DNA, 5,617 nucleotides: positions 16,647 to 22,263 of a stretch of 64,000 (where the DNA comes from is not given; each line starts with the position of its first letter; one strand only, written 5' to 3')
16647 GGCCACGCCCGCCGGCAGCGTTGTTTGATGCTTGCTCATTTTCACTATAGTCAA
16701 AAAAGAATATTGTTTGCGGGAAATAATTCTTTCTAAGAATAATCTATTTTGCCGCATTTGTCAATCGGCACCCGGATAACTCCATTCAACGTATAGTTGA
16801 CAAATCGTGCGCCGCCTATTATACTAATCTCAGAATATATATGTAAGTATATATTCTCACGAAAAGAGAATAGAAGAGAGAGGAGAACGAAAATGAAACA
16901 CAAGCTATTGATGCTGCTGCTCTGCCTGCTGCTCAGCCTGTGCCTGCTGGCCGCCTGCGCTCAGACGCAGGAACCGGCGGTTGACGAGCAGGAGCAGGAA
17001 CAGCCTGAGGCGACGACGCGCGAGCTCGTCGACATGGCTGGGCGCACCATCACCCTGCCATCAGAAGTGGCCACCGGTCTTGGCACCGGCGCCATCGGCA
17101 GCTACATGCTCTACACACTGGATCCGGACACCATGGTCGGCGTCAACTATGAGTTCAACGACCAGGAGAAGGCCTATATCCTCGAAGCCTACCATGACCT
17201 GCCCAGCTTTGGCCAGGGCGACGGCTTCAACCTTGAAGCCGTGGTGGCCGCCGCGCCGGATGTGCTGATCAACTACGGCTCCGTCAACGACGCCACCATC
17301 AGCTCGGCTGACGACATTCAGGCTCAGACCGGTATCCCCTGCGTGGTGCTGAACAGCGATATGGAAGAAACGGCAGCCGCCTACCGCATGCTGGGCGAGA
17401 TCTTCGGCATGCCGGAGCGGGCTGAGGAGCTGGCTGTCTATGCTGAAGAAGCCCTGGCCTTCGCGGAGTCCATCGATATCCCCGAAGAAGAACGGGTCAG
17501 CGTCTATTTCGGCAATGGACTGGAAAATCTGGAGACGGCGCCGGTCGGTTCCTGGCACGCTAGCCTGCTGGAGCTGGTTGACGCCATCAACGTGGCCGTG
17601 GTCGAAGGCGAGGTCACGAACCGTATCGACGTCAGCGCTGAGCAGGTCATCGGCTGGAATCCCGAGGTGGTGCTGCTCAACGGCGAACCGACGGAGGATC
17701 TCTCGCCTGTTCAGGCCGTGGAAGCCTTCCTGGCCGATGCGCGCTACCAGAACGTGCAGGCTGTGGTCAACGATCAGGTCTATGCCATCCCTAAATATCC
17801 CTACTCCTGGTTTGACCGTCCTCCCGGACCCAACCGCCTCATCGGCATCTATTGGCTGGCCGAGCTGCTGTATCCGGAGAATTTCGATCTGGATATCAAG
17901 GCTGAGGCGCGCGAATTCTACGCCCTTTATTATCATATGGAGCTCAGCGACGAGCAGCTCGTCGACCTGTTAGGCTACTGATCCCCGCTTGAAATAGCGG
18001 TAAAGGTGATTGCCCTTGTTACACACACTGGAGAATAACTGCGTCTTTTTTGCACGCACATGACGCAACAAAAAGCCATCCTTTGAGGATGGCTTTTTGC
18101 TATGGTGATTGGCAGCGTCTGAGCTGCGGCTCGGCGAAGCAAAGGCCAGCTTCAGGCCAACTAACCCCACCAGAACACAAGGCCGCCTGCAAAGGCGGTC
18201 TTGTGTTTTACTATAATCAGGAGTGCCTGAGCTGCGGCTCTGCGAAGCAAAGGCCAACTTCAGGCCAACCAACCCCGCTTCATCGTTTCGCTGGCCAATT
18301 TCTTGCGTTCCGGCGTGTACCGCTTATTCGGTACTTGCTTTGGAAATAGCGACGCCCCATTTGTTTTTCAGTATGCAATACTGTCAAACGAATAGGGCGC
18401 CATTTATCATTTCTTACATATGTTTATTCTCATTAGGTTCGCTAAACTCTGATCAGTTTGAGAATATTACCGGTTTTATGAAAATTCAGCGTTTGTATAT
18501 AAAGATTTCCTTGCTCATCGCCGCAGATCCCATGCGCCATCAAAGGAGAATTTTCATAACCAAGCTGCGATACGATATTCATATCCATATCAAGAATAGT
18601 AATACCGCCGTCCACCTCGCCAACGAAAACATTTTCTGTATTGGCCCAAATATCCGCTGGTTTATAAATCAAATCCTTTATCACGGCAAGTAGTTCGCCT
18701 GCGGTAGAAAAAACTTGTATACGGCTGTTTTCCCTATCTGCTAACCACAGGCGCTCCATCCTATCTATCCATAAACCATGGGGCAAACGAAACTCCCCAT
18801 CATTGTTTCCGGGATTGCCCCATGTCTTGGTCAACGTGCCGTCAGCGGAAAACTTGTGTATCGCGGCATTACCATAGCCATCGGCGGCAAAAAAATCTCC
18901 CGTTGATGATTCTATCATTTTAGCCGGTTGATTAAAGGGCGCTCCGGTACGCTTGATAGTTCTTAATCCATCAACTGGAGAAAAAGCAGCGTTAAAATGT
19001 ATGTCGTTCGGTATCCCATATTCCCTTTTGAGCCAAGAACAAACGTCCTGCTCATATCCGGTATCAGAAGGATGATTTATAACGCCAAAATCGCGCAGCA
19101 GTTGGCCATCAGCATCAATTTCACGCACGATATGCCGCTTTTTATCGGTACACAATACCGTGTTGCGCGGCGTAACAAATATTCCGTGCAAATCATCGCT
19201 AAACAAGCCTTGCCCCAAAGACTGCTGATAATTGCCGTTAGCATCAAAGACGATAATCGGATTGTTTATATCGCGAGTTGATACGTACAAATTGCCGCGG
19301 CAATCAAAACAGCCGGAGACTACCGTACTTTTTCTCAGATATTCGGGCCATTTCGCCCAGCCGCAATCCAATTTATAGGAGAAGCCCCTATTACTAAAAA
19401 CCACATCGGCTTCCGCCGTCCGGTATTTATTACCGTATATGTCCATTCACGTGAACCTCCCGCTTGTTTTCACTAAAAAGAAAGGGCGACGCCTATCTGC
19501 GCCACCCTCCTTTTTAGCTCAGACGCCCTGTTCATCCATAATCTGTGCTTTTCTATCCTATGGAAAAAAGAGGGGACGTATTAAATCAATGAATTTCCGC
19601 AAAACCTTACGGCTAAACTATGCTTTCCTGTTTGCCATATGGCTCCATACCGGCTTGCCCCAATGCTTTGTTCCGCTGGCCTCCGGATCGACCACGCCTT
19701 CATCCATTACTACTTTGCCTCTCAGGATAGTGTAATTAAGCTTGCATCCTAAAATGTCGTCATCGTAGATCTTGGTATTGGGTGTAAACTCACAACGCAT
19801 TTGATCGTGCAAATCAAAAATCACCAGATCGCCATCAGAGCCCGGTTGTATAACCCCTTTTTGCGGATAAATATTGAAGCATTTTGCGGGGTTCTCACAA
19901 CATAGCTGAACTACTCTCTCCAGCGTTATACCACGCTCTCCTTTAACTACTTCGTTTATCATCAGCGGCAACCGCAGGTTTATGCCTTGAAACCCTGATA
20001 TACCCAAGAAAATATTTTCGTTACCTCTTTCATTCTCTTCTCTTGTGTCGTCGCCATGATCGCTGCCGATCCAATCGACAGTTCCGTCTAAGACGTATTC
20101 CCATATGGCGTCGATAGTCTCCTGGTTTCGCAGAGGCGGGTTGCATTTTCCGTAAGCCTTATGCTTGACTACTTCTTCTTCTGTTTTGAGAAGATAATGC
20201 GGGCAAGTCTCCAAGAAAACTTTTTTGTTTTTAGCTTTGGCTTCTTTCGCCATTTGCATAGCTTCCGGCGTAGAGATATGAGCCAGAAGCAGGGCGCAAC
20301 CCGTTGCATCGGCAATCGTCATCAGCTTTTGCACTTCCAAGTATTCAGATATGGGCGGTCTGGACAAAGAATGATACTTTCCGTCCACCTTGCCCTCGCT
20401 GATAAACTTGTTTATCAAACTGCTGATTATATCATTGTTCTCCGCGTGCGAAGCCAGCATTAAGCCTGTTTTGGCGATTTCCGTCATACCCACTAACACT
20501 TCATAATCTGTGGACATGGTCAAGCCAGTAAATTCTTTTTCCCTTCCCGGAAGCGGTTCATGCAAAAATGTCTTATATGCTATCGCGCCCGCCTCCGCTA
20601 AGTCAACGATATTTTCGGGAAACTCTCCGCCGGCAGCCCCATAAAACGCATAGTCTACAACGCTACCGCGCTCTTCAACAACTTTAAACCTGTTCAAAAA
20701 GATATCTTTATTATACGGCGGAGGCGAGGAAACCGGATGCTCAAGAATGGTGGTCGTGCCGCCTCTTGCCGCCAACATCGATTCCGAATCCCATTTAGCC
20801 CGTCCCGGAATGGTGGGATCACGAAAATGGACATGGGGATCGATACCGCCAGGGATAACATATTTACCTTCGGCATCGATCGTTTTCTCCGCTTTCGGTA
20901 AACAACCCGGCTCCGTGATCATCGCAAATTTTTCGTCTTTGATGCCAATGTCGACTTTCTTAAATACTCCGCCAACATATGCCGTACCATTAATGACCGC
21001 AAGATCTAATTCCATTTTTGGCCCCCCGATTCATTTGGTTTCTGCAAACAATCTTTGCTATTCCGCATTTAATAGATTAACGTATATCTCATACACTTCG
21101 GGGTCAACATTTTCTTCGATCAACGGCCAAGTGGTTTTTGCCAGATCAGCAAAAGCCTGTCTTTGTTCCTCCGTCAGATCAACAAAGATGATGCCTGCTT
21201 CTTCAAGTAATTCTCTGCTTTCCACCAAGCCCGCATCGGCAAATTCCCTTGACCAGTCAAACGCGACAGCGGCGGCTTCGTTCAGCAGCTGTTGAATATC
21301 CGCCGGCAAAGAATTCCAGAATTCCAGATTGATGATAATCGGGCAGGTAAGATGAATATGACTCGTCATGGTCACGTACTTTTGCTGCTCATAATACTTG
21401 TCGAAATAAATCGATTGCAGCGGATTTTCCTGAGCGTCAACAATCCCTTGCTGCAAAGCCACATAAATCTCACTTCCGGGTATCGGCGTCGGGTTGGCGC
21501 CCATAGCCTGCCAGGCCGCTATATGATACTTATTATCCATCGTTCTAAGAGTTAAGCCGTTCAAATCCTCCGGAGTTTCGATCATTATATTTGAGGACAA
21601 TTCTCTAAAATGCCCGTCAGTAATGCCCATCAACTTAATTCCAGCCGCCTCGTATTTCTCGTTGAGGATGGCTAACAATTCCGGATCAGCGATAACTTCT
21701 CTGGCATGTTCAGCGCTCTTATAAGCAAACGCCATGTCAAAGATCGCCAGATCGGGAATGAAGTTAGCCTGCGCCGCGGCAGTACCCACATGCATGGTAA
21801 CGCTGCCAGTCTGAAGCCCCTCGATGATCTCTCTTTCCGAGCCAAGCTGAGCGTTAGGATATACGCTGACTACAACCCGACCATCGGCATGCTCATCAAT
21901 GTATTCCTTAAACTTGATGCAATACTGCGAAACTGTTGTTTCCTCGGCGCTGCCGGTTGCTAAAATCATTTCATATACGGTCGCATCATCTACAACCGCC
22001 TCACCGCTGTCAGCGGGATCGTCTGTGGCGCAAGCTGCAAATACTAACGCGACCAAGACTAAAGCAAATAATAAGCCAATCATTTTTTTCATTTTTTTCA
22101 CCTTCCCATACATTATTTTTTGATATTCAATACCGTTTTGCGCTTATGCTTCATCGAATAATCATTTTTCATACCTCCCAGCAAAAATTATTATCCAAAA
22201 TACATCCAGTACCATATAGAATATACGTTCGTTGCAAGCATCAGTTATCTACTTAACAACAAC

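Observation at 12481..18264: Near-identical 108-nt direct repeats bracket a mosaic 5.6-kb segment carrying a resistance-type ABC-F gene and an iron importer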

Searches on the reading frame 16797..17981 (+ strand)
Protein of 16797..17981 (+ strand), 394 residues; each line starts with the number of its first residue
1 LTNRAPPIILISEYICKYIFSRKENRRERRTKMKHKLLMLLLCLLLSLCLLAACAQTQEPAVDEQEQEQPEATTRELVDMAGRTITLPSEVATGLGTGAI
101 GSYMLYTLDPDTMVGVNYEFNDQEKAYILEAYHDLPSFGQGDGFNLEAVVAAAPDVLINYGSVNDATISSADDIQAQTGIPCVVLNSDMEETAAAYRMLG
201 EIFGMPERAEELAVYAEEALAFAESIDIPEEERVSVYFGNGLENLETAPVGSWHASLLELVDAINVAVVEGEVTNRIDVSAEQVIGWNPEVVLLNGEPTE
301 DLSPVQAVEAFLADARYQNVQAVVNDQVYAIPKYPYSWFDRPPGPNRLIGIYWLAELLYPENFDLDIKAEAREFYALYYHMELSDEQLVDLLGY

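Call 12: search_protein_families(library=pfam, proteins=[window:16797-17981:+])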
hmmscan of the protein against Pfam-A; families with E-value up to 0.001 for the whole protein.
window:16797-17981:+ (394 aa): 1 family
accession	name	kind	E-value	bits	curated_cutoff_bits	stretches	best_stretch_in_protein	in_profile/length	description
PF01497.23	Peripla_BP_2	-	6.5e-17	62.2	27.5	1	110-334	18-234/235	Periplasmic binding protein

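Call 13: search_protein_families(library=ncbifam, proteins=[window:16797-17981:+])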
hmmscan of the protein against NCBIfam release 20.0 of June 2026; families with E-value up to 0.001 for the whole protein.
window:16797-17981:+ (394 aa): 5 families
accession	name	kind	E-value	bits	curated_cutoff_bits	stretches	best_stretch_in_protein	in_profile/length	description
NF008200.0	PRK10957.1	equivalog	3.6e-10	39.3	205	1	144-332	116-306/330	Fe2+-enterobactin ABC transporter substrate-binding protein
TIGR04281.1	peripla_PGF_1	equivalog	4.2e-09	36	325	1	110-364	41-270/330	PGF-CTERM-anchored ABC transporter substrate-binding protein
NF002894.0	PRK03379.1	equivalog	2.4e-07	30.2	234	1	141-320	66-236/266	vitamin B12 ABC transporter substrate-binding protein BtuF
TIGR03659.1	IsdE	equivalog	2.9e-07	30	298.65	1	41-332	6-268/292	heme ABC transporter substrate-binding protein IsdE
NF010649.0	PRK14048.1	equivalog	3e-06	26.6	374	1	132-224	98-196/374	ferrichrome/ferrioxamine B periplasmic transporter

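Call 87: find_encoding_contigs(protein=window:16893-17981:+, flank=10000, max_places=5)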
Protein window:16893-17981:+ (362 aa): no gene with exactly this product is on record in the collection.

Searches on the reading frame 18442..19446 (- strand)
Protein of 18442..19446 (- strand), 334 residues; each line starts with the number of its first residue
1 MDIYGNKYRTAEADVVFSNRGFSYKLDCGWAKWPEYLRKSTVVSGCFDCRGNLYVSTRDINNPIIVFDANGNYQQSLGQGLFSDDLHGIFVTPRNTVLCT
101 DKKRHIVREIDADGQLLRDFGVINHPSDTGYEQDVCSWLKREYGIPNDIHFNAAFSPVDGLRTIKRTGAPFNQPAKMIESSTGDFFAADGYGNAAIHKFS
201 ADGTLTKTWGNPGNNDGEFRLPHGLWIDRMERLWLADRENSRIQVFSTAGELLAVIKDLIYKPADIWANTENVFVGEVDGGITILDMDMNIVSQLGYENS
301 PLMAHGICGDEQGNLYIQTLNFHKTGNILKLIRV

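Call 12: search_protein_families(library=pfam, proteins=[window:18442-19446:-])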
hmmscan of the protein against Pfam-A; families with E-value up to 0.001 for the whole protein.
window:18442-19446:- (334 aa): 1 family
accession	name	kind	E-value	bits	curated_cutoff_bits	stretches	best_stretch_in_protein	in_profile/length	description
PF01436.27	NHL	-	2.2e-10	40.5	20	1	219-246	1-28/28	NHL repeat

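Call 13: search_protein_families(library=ncbifam, proteins=[window:18442-19446:-])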
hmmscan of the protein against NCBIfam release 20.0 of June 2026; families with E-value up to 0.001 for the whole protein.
window:18442-19446:- (334 aa): 1 family
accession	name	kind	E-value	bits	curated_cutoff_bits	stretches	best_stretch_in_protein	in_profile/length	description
NF035926.1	scyF_NHL_VPEP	equivalog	6e-18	65.1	350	1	171-255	198-282/376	scytonemin biosynthesis PEP-CTERM protein ScyF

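Call 19: find_encoding_contigs(protein=window:18442-19446:-, flank=10000, max_places=10)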
Protein window:18442-19446:- (334 aa): 1 contig read that carries it; 1 place shown.
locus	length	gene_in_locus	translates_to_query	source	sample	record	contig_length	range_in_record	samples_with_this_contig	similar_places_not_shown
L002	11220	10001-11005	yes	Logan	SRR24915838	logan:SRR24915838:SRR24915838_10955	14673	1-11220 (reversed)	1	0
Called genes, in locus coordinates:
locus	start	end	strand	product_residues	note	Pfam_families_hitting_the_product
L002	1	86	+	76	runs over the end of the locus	-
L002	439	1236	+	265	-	PF09339:HTH_IclR, PF01614:IclR_C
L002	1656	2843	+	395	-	PF00266:Aminotran_5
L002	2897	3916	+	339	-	PF01063:Aminotran_4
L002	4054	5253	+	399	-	PF05343:Peptidase_M42 (faint), PF04389:Peptidase_M28, PF01546:Peptidase_M20, PF07687:M20_dimer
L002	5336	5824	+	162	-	PF04290:DctQ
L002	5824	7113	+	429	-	PF06808:DctM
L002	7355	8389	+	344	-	PF03480:DctP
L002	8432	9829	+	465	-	PF07969:Amidohydro_3 (weak), PF01979:Amidohydro_1, PF07969:Amidohydro_3 (weak)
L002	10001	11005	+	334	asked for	PF01436:NHL (weak)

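Call 79: search_protein_families(library=phrogs, proteins=[window:18442-19446:-], max_evalue=0.001)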
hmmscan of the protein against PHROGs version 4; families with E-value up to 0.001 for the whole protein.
window:18442-19446:- (334 aa): 0 families

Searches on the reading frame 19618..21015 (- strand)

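Call 12: search_protein_families(library=pfam, proteins=[window:19618-21015:-])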
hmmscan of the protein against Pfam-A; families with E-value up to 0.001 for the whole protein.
window:19618-21015:- (465 aa): 2 families
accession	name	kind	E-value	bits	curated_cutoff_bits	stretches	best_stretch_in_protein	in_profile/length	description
PF01979.26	Amidohydro_1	-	1.7e-24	87.1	25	1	52-436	1-345/345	Amidohydrolase family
PF07969.17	Amidohydro_3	-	9e-16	58.8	29.7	2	355-436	399-471/472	Amidohydrolase family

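Call 13: search_protein_families(library=ncbifam, proteins=[window:19618-21015:-])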
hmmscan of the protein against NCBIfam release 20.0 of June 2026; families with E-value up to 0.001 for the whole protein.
window:19618-21015:- (465 aa): 54 families (the best 25 are shown)
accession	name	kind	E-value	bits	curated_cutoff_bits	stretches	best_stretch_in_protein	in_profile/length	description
NF004839.0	PRK06189.1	equivalog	1.3e-94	317.4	631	1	2-448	2-442/451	allantoinase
TIGR03178.1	allantoinase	equivalog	1.3e-85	287.8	357.85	1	13-448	10-436/441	allantoinase AllB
NF058539.1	ergo_uti2_ErtD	equivalog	2.2e-82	277.4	650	1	7-441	5-434/449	hydantoin-5-propionate amidohydrolase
TIGR02033.1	D-hydantoinase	equivalog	7e-77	259.3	393.25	1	19-442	15-442/454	dihydropyrimidinase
NF002668.0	PRK02382.1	equivalog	3.6e-74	250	452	1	20-440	13-414/436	dihydroorotase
NF009941.0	PRK13404.1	subfamily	2.3e-68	231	647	1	3-445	4-452/478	dihydropyrimidinase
NF058538.1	ergo_util_ErtD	equivalog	1.7e-67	228.2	600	1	17-446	15-438/446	hydantoin-5-propionate amidohydrolase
NF005960.0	PRK08044.1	equivalog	4.9e-61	206.8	688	1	1-439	1-435/453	allantoinase AllB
TIGR00857.1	pyrC_multi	subfamily_domain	1.8e-60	205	279.05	1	19-439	4-411/412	dihydroorotase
NF006837.0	PRK09357.1-2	equivalog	2.4e-58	197.7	575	1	7-409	5-389/428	dihydroorotase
NF006559.0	PRK09060.1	equivalog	3e-57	193.9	482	1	2-449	4-434/444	dihydroorotase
NF006688.0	PRK09236.1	equivalog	1.1e-52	179.3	535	1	17-448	16-437/444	dihydroorotase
NF005751.0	PRK07575.1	equivalog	8e-52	176.2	529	1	15-450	16-433/440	dihydroorotase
NF003271.0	PRK04250.1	equivalog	5e-44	150.6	405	1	7-446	5-397/407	dihydroorotase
NF006844.0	PRK09357.2-5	equivalog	3.4e-42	144.9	701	2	180-437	169-420/422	dihydroorotase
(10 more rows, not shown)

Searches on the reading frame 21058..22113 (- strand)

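Call 12: search_protein_families(library=pfam, proteins=[window:21058-22113:-])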
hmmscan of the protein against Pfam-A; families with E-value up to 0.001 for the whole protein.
window:21058-22113:- (351 aa): 1 family
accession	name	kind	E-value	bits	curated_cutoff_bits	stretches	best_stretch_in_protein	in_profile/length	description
PF03480.18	DctP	-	1.4e-72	244.9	23.4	1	55-330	5-280/286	Bacterial extracellular solute-binding protein, family 7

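Call 13: search_protein_families(library=ncbifam, proteins=[window:21058-22113:-])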
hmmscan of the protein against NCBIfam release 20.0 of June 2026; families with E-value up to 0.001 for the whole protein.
window:21058-22113:- (351 aa): 2 families
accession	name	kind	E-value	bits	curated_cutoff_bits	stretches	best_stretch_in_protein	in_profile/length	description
TIGR00787.1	dctP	subfamily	5.6e-61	206.2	175.05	1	57-293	7-244/257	DctP family TRAP transporter solute-binding subunit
NF037995.1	TRAP_S1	subfamily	1.5e-60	204.8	50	1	51-321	2-271/271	TRAP transporter substrate-binding protein DctP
